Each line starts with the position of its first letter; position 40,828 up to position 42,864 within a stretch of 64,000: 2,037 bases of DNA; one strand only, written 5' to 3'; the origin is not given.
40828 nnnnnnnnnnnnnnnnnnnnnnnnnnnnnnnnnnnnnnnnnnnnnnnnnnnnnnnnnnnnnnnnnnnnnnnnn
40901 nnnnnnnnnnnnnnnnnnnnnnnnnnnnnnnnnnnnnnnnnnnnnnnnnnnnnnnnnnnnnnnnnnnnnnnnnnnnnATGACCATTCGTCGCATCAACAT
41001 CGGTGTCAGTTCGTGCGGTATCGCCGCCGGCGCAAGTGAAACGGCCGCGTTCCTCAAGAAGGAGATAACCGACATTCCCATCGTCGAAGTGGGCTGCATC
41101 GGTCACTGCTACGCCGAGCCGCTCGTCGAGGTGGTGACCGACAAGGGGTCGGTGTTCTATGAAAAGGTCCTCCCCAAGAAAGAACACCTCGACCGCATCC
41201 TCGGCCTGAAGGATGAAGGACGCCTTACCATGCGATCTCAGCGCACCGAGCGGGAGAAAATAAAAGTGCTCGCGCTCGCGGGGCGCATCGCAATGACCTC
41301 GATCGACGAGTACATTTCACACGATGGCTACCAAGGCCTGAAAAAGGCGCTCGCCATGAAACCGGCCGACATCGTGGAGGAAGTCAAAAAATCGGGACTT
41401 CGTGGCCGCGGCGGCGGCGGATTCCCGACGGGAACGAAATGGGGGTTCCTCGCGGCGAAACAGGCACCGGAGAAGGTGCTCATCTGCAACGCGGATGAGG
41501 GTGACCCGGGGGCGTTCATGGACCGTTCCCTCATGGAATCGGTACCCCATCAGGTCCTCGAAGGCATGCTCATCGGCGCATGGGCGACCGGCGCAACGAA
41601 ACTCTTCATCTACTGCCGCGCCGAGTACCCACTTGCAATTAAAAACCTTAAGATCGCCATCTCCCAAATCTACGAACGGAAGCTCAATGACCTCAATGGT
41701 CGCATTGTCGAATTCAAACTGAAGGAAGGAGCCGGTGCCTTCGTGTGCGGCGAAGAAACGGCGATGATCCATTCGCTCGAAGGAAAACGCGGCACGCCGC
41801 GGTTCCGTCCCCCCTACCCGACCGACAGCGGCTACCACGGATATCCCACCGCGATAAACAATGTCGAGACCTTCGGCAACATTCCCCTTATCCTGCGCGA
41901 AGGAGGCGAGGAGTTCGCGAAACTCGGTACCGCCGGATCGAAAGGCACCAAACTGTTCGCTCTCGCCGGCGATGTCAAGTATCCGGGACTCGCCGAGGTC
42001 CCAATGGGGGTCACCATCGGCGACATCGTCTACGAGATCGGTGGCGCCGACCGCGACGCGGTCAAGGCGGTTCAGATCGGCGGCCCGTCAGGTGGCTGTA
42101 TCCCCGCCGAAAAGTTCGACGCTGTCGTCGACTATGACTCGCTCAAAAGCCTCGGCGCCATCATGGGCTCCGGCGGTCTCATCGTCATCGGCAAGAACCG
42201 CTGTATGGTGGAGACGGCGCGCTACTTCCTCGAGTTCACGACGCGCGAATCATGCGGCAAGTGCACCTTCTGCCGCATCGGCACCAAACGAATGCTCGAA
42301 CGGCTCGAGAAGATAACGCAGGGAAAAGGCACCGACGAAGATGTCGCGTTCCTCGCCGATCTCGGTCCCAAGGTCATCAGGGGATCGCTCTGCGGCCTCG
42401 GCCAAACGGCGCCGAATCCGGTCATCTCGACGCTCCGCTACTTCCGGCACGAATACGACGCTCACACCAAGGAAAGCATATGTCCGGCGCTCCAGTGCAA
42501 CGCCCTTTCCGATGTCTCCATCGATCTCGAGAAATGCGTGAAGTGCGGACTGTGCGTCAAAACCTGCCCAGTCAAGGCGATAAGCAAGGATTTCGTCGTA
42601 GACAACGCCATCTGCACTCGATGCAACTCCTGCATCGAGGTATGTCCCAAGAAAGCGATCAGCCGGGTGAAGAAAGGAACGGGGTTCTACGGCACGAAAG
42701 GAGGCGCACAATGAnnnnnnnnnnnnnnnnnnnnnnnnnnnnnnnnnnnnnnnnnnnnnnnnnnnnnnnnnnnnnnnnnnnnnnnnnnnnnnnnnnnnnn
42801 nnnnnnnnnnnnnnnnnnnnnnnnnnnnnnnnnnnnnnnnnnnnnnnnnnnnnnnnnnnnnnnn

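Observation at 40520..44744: Three-gene NuoE-like / NuoF-like / (2Fe2S-GltD-4Fe4S) cluster with no hydrogenase or formate-dehydrogenase catalytic subunit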

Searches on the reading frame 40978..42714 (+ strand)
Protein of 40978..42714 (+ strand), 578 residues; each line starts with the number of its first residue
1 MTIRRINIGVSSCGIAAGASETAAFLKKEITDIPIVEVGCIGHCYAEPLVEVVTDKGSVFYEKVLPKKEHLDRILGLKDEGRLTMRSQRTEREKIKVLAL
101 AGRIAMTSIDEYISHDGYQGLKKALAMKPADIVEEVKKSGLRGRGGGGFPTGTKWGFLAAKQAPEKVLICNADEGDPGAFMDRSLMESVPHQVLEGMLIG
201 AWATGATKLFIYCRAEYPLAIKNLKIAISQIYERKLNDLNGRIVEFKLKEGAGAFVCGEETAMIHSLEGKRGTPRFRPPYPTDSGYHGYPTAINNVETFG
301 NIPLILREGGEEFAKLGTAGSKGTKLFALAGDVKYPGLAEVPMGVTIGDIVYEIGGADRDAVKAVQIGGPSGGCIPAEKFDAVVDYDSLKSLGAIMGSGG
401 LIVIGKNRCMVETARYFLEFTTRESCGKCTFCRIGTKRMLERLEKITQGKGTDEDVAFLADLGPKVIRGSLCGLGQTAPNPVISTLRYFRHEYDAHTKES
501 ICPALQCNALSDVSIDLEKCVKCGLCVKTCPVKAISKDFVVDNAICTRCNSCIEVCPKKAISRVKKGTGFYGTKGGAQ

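Call 7: search_protein_families(library=pfam, proteins=[window:40978-42714:+], max_evalue=0.01)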
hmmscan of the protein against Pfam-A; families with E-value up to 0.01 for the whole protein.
window:40978-42714:+ (578 aa): 13 families
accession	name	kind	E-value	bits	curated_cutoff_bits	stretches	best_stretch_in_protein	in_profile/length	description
PF01512.22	Complex1_51K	-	7.2e-45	153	31.2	1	136-303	1-149/150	Nuo51 FMN-binding domain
PF10589.14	NADH_4Fe-4S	-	1.3e-30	105.6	23.5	1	413-496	2-85/85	NADH-ubiquinone oxidoreductase-F iron-sulfur binding region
PF00037.32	Fer4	-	1.1e-11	44.5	21.1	2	514-536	2-24/24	4Fe-4S binding domain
PF12838.12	Fer4_7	-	7.4e-08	33.2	27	2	519-560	1-52/52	4Fe-4S dicluster domain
PF12797.12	Fer4_2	-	3.8e-07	30.1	24.5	1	513-532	3-22/22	4Fe-4S binding domain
PF14697.11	Fer4_21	-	6.3e-07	29.9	35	1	514-561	2-57/59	4Fe-4S dicluster domain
PF13237.11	Fer4_10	-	8.8e-07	29.2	25.5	2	513-557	2-53/53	4Fe-4S dicluster domain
PF12837.12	Fer4_6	-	8.9e-07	29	25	2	513-535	2-24/24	4Fe-4S binding domain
PF13484.11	Fer4_16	-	7.7e-06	27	30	2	519-542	1-25/66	4Fe-4S double cluster binding domain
PF10531.15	SLBB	-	8.8e-06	25.9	27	1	328-373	3-53/55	SLBB domain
PF25160.1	LdpA_Fe-S-bd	-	1.4e-05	25.2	27.6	2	526-564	9-46/49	LdpA Fe-S cluster-binding domain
PF13187.11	Fer4_9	-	4.7e-05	23.8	27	1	519-561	1-52/52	4Fe-4S dicluster domain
PF12800.12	Fer4_4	-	0.00079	20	24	1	518-532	2-16/17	4Fe-4S binding domain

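Call 8: search_protein_families(library=ncbifam, proteins=[window:40978-42714:+], max_evalue=0.001)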
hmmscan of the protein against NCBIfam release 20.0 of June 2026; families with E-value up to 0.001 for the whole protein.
window:40978-42714:+ (578 aa): 36 families (the best 25 are shown)
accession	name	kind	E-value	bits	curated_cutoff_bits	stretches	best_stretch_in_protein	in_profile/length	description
TIGR01959.1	nuoF_fam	equivalog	4.9e-126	420.5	558.65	1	107-496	12-409/410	NADH-quinone oxidoreductase subunit NuoF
NF010120.0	PRK13596.1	equivalog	4e-100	335.4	389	1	111-500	22-420/433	NADH-quinone oxidoreductase subunit NuoF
NF008436.0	PRK11278.1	equivalog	6.7e-93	312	749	1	108-502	26-431/448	NADH-quinone oxidoreductase subunit NuoF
TIGR01945.1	rnfC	subfamily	2e-12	46.4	245.95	1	107-230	102-220/435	RnfABCDGE type electron transport complex subunit C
NF003454.1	PRK05035.1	equivalog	2e-11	43.1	345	1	120-230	114-221/556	electron transport complex subunit RsxC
TIGR04481.1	PR_assoc_PrdC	equivalog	3.1e-10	39.5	490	1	129-373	73-286/425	proline reductase-associated electron transfer protein PrdC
NF038196.1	ferrodoxin_EFR1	subfamily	9.2e-10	39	75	1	511-565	178-233/242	EFR1 family ferrodoxin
NF058577.1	FdxA_fam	equivalog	2.6e-09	37.1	65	1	518-560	7-52/52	4Fe-4S ferredoxin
TIGR03224.1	benzo_boxA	equivalog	9.3e-08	31.4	459.2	1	515-563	7-58/411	benzoyl-CoA 2,3-epoxidase subunit BoxA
TIGR04041.1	activase_YjjW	hypoth_equivalog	2.6e-07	30.3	250.2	1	517-566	40-92/276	YjjW family glycine radical enzyme activase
TIGR01944.1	rnfB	subfamily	4.9e-07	29.5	68.7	1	513-566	108-165/190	RnfABCDGE type electron transport complex subunit B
NF043069.1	T4HPD_activ_SAM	equivalog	1.4e-06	27.9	425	1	511-564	44-100/299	trans-4-hydroxy-L-proline dehydratase activase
NF040684.1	PorD_Arch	equivalog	1.7e-06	28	120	1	515-565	29-83/85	pyruvate synthase subunit PorD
NF010369.0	PRK13795.1-4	equivalog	2.6e-06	25.9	1086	1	518-567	576-630/633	hypothetical protein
TIGR01971.1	NuoI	subfamily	3.4e-06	26.7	113.05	1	511-536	74-99/121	NADH-quinone oxidoreductase, chain I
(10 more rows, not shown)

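Call 10: search_solved_structures(query=window:40978-42714:+, max_evalue=1e-20)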
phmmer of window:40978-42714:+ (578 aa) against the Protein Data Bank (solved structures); distinct sequences matched with E-value up to 1e-20: 63 (the best 60 are shown).
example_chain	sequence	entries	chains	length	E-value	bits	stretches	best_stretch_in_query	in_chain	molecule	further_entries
9bov_B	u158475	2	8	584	1.8e-186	624.2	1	5-560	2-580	NADH dehydrogenase (Quinone)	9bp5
9n5u_B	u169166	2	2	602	2.1e-185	620.7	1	3-562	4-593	NfnB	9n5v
8oh5_B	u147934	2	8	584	6.5e-178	596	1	5-561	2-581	NAD-reducing hydrogenase subunit HoxF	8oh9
7t2r_B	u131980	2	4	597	3.5e-173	580.3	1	31-564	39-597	NiFe hydrogenase subunit B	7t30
7q4v_B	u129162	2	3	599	3.1e-165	554.1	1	25-563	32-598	Iron hydrogenase HydB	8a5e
7q4w_B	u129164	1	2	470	1.7e-161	541.7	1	109-563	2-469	Iron hydrogenase HydB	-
8a6t_B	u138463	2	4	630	3.6e-161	540.7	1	57-562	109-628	Electron bifurcating hydrogenase subunit HydB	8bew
7p5h_B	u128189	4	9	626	2.5e-151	508.2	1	33-562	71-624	Fe-hydrogenase, subunit beta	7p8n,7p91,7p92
9mqx_B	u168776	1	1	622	2.7e-146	491.6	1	18-563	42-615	NADH:ubiquinone oxidoreductase, NADH-binding (51 kD) subunit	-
6vw7_B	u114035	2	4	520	1.4e-112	380.3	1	2-493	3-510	NAD-dependent formate dehydrogenase beta subunit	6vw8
2fug_1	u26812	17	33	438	1e-99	337.8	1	98-499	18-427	NADH-quinone oxidoreductase chain 1 | NADH-QUINONE OXIDOREDUCTASE SUBUNIT 1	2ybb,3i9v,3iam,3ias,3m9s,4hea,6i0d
9wxb_C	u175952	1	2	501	3.1e-99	336.2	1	11-493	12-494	Formate dehydrogenase beta subunit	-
6tg9_B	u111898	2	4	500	2.5e-97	329.9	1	12-494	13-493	Formate dehydrogenase subunit beta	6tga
6hl2_B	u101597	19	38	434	4.8e-96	325.7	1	101-501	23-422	NADH-quinone oxidoreductase subunit F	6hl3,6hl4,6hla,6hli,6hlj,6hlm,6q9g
7q5y_C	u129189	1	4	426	5.5e-96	325.5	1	101-501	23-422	NADH-quinone oxidoreductase subunit F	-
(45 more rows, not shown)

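Call 23: search_solved_structures(query=window:40978-42714:+, max_evalue=1e-150, show_alignments=3)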
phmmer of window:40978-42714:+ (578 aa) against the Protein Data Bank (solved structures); distinct sequences matched with E-value up to 1e-150: 8.
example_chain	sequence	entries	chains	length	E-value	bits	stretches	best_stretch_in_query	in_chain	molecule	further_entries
9bov_B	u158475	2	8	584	1.8e-186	624.2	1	5-560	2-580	NADH dehydrogenase (Quinone)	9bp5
9n5u_B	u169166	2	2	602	2.1e-185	620.7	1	3-562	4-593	NfnB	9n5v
8oh5_B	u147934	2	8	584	6.5e-178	596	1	5-561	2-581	NAD-reducing hydrogenase subunit HoxF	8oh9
7t2r_B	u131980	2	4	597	3.5e-173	580.3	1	31-564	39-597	NiFe hydrogenase subunit B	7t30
7q4v_B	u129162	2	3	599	3.1e-165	554.1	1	25-563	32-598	Iron hydrogenase HydB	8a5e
7q4w_B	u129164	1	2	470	1.7e-161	541.7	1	109-563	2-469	Iron hydrogenase HydB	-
8a6t_B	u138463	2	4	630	3.6e-161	540.7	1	57-562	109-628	Electron bifurcating hydrogenase subunit HydB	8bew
7p5h_B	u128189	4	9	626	2.5e-151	508.2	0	33-562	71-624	Fe-hydrogenase, subunit beta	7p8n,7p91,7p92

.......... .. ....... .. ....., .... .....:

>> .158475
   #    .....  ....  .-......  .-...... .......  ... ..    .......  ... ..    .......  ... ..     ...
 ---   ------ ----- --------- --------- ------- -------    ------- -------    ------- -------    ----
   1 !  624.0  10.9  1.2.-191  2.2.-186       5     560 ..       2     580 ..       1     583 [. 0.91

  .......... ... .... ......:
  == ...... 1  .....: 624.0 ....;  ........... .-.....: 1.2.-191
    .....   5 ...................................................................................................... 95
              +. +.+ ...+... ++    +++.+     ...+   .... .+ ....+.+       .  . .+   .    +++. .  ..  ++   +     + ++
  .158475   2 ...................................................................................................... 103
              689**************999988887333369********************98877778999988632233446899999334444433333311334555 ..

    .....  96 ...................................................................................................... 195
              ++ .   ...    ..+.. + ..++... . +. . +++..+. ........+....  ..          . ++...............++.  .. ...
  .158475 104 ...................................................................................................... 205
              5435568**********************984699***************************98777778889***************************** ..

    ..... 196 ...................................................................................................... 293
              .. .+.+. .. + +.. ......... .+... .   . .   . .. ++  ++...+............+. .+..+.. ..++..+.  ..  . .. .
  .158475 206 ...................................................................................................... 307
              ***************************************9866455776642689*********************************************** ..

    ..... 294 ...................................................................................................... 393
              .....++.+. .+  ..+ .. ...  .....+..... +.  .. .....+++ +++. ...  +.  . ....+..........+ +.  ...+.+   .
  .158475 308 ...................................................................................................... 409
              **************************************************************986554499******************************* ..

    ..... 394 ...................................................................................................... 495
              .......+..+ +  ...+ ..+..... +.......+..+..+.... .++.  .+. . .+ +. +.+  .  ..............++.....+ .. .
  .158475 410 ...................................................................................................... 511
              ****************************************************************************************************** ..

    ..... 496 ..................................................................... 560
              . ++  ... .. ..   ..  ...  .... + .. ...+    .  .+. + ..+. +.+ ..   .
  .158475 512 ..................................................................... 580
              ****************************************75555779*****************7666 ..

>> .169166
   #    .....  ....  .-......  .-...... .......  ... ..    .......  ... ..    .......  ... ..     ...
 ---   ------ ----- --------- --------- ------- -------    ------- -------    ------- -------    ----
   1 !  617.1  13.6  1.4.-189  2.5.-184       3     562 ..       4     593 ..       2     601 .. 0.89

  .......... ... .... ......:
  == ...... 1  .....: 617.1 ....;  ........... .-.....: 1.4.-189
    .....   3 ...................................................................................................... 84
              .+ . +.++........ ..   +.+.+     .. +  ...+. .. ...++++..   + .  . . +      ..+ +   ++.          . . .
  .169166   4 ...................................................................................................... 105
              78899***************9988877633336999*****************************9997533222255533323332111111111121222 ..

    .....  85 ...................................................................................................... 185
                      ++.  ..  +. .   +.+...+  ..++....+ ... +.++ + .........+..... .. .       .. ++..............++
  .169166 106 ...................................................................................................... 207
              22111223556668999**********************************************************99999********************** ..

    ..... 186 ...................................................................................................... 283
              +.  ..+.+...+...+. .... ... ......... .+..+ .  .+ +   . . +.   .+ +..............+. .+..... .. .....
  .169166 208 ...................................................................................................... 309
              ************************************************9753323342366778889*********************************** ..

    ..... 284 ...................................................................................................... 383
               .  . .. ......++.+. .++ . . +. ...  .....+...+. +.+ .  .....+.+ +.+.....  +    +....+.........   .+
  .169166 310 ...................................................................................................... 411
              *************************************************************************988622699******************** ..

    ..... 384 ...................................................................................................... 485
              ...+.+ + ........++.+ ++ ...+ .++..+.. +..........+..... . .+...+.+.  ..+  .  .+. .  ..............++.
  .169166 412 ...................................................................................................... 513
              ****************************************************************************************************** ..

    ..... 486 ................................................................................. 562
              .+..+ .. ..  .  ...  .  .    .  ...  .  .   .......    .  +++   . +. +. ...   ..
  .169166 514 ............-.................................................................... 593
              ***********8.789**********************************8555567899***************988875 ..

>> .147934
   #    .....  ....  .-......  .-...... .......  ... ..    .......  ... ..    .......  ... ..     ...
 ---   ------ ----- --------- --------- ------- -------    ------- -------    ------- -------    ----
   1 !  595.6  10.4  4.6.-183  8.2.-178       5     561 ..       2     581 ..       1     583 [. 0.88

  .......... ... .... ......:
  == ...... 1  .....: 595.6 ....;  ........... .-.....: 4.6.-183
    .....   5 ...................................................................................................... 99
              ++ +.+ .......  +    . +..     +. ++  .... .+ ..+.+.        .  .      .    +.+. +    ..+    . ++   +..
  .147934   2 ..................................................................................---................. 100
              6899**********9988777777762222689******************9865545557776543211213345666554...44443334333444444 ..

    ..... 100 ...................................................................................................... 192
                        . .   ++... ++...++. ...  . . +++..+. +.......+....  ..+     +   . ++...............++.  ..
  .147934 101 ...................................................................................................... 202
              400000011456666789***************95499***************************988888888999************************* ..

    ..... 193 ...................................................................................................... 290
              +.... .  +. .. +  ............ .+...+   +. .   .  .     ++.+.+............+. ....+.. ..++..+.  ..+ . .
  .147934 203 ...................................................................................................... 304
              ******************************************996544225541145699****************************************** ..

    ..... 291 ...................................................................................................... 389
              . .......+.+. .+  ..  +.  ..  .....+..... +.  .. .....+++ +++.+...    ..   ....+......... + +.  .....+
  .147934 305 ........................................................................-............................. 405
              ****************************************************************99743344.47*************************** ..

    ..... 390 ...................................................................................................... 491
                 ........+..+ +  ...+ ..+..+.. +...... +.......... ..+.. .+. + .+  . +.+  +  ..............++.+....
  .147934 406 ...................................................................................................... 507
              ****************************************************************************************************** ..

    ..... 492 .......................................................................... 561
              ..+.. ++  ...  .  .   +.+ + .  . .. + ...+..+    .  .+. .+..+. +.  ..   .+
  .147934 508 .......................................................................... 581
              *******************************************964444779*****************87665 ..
